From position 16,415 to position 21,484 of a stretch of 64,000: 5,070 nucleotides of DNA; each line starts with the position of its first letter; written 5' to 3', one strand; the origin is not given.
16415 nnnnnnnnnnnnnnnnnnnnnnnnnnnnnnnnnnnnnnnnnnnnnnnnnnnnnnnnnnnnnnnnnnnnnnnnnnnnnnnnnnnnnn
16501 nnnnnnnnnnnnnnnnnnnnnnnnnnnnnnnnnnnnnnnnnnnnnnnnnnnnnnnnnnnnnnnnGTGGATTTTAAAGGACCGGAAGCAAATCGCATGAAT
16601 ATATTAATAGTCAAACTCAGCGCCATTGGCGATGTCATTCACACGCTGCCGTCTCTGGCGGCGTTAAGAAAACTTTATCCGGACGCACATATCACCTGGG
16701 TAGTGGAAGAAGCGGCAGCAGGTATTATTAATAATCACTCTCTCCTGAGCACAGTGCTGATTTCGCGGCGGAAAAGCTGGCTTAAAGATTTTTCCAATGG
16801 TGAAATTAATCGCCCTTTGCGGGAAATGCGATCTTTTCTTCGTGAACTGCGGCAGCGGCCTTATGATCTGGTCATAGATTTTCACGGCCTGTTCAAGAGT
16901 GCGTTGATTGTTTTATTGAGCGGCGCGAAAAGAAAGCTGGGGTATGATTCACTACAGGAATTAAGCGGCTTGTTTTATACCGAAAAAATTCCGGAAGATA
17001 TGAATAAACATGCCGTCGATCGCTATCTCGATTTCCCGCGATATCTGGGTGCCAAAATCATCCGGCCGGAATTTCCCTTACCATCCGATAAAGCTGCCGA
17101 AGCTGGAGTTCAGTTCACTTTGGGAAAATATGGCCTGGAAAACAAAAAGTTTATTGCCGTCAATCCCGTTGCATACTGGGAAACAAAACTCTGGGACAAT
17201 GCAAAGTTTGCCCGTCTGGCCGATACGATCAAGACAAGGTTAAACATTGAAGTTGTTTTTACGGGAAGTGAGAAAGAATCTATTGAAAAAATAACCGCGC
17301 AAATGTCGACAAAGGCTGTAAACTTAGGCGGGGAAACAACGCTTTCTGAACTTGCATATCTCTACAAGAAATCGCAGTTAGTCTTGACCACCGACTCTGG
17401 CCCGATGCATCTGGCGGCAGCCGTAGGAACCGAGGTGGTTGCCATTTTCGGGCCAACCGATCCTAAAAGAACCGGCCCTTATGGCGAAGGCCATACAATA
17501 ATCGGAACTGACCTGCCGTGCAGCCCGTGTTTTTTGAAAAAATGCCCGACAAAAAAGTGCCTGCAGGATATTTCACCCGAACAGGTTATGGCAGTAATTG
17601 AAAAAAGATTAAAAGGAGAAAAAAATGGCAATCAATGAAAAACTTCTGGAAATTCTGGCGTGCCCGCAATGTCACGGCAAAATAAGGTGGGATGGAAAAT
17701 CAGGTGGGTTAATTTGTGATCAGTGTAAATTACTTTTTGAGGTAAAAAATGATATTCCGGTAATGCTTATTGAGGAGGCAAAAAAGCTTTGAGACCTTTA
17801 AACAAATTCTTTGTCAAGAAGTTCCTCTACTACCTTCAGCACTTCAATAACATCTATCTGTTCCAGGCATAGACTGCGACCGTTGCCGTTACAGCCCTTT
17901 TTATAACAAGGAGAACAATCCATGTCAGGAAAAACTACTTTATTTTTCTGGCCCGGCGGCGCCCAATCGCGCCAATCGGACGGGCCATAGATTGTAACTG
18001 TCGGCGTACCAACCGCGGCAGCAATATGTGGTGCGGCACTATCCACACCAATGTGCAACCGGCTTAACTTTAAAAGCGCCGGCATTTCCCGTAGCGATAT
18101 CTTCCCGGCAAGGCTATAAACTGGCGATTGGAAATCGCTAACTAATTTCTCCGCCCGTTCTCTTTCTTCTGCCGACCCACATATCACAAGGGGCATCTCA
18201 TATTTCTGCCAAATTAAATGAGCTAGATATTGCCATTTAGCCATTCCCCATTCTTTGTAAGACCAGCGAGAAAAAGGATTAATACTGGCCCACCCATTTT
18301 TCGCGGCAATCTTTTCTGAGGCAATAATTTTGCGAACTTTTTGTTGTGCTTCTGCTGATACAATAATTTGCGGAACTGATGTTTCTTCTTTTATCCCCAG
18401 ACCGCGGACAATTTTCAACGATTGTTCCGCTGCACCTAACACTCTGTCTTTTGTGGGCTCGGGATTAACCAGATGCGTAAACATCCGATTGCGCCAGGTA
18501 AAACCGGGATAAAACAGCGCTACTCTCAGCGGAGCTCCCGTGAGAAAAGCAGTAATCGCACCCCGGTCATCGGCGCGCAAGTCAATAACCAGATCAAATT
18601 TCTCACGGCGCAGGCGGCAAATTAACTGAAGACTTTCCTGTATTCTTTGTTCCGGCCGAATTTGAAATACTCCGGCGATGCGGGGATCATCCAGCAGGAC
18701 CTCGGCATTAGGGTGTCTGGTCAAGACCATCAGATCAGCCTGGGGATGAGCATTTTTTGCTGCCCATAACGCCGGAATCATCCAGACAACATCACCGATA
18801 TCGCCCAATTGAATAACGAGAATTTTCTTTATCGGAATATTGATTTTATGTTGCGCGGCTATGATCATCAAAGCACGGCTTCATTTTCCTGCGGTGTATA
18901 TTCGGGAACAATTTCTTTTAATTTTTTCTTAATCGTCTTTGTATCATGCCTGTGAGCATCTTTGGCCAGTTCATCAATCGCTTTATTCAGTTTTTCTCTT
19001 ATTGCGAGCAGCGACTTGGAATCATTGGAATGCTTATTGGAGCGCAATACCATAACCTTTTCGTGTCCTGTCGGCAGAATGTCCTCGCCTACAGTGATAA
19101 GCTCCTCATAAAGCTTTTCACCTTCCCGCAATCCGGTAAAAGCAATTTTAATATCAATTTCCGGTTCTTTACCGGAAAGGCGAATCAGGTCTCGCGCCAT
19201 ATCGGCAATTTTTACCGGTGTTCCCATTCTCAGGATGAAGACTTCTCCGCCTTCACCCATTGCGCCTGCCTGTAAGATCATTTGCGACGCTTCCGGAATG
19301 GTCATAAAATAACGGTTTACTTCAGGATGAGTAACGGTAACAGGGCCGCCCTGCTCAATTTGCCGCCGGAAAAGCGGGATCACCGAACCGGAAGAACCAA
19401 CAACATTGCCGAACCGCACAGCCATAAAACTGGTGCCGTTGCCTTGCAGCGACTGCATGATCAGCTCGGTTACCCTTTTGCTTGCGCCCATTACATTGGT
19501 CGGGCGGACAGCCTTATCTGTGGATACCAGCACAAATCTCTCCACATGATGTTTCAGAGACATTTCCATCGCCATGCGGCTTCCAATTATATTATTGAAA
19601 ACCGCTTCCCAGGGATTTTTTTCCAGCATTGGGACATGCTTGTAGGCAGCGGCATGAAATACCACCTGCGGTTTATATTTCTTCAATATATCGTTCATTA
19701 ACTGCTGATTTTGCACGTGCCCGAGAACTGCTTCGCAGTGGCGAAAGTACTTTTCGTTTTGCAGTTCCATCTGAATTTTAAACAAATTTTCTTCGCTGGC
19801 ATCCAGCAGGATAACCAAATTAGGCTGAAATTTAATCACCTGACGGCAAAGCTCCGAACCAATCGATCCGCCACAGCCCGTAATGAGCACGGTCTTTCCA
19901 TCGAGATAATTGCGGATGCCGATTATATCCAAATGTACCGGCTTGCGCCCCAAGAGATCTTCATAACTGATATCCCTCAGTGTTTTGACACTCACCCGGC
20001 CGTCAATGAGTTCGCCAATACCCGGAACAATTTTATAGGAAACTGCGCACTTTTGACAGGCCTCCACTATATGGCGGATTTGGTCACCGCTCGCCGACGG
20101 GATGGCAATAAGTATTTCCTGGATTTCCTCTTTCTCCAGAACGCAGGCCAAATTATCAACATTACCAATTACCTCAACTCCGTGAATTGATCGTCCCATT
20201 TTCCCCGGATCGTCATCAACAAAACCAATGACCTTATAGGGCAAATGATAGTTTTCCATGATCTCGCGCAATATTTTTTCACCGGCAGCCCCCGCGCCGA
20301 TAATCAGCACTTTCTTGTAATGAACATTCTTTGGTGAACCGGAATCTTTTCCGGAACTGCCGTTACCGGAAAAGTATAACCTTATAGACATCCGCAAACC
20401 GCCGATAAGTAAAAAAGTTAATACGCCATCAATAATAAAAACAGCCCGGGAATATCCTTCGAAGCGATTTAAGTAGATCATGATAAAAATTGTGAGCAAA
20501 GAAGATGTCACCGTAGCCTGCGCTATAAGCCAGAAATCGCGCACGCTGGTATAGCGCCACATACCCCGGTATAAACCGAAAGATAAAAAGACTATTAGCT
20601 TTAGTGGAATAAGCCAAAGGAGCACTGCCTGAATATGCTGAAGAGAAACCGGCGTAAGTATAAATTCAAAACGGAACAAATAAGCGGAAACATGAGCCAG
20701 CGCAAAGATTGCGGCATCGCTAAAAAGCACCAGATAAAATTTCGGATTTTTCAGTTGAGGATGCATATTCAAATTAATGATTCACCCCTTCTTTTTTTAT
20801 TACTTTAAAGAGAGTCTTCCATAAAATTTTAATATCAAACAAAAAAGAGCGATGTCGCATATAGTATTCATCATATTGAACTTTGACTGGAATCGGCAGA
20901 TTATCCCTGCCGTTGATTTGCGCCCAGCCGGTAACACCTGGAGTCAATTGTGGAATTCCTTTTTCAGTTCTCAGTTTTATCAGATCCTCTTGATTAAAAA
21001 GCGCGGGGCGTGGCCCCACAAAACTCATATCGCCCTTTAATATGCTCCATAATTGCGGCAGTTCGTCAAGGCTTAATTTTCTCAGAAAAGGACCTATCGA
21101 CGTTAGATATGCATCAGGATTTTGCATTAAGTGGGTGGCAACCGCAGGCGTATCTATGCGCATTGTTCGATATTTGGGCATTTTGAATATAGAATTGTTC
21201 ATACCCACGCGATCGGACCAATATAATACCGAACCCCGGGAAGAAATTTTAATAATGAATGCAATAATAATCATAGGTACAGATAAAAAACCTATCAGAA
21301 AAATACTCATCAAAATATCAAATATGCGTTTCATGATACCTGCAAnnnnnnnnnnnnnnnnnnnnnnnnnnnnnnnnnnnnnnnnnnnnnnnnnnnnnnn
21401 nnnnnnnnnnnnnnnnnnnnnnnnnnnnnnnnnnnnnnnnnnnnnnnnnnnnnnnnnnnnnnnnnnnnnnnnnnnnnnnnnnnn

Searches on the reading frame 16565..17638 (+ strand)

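Call 23: search_protein_families(library=pfam, proteins=[window:16565-17638:+], max_evalue=0.0001)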
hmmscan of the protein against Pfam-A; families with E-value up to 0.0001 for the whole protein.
window:16565-17638:+ (357 aa): 1 family
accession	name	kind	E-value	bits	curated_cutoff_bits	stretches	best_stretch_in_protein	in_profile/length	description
PF01075.23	Glyco_transf_9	-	2.6e-54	184.6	22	1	88-331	1-245/247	Glycosyltransferase family 9 (heptosyltransferase)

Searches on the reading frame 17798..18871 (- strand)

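Call 23: search_protein_families(library=pfam, proteins=[window:17798-18871:-], max_evalue=0.0001)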
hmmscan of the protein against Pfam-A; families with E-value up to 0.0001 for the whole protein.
window:17798-18871:- (357 aa): 1 family
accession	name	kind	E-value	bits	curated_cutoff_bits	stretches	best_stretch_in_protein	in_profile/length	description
PF01075.23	Glyco_transf_9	-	5.3e-33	114.8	22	1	82-328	3-242/247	Glycosyltransferase family 9 (heptosyltransferase)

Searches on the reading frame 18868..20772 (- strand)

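Call 23: search_protein_families(library=pfam, proteins=[window:18868-20772:-], max_evalue=0.0001)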
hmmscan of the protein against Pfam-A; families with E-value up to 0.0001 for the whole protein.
window:18868-20772:- (634 aa): 10 families
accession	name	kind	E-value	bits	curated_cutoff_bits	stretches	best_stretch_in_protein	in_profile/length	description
PF02719.21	Polysacc_synt_2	-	1.4e-116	389.3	20.2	1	295-576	1-291/293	Polysaccharide biosynthesis protein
PF13727.12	CoA_binding_3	-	9.4e-22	78.3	25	1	65-250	3-175/175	CoA-binding domain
PF01370.27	Epimerase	-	1.6e-20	74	20.9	1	295-506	1-231/240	NAD dependent epimerase/dehydratase family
PF16363.11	GDP_Man_Dehyd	-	1.8e-12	47.8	27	1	296-419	1-130/332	GDP-mannose 4,6 dehydratase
PF01073.25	3Beta_HSD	-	2.4e-08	33.8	22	1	296-424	1-122/280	3-beta hydroxysteroid dehydrogenase/isomerase family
PF04321.23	RmlD_sub_bind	-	4.4e-08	33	27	1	294-460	2-154/287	RmlD substrate binding domain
PF00106.31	adh_short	-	3.9e-06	26.9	26.6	1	293-406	1-120/195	short chain dehydrogenase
PF17836.7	PglD_N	-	5.1e-05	24.2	23.4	0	154-224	1-65/78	PglD N-terminal domain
PF02629.25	CoA_binding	-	5.7e-05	24.2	22.3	0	153-228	4-75/97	CoA binding domain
PF01408.29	GFO_IDH_MocA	-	7.3e-05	23.9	24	0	154-232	2-78/120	Oxidoreductase family, NAD-binding Rossmann fold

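Call 81: search_protein_families(library=ncbifam, proteins=[window:18868-20772:-], max_evalue=1e-10)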
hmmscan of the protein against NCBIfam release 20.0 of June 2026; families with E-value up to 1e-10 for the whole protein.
window:18868-20772:- (634 aa): 7 families
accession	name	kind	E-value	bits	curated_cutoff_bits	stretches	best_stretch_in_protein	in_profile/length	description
TIGR03589.1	PseB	equivalog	2.2e-52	178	407.75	1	290-587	2-290/324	UDP-N-acetylglucosamine 4,6-dehydratase (inverting)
TIGR04130.1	FnlA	equivalog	3.2e-40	138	730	1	291-615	3-322/337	UDP-N-acetylglucosamine 4,6-dehydratase/5-epimerase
TIGR03023.1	WcaJ_sugtrans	equivalog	8.9e-30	104.4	410.75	1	18-268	2-245/453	undecaprenyl-phosphate glucose phosphotransferase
TIGR03025.1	EPS_sugtrans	subfamily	5.2e-27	95.2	295.55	1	18-269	2-241/445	exopolysaccharide biosynthesis polyprenyl glycosylphosphotransferase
TIGR01179.1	galE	equivalog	1.2e-15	57.2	262.3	1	295-461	2-180/332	UDP-glucose 4-epimerase GalE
TIGR03022.1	WbaP_sugtrans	subfamily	7.7e-13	48.5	403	1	19-252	5-225/456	undecaprenyl-phosphate galactose phosphotransferase WbaP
TIGR01181.1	dTDP_gluc_dehyt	equivalog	7.8e-12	44.9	365.1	1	295-420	2-127/321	dTDP-glucose 4,6-dehydratase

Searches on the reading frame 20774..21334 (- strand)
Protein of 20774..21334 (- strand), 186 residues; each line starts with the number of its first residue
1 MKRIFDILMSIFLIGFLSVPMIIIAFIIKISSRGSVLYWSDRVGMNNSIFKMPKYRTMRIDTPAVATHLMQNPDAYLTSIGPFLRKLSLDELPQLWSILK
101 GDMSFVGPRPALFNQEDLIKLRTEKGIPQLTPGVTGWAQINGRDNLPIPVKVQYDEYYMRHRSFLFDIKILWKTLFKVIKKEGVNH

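Call 23: search_protein_families(library=pfam, proteins=[window:20774-21334:-], max_evalue=0.0001)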
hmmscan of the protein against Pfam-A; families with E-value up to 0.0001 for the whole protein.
window:20774-21334:- (186 aa): 1 family
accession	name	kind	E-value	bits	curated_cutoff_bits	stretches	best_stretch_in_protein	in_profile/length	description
PF02397.22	Bac_transf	-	5.3e-58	195.9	27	1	2-180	1-179/179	Bacterial sugar transferase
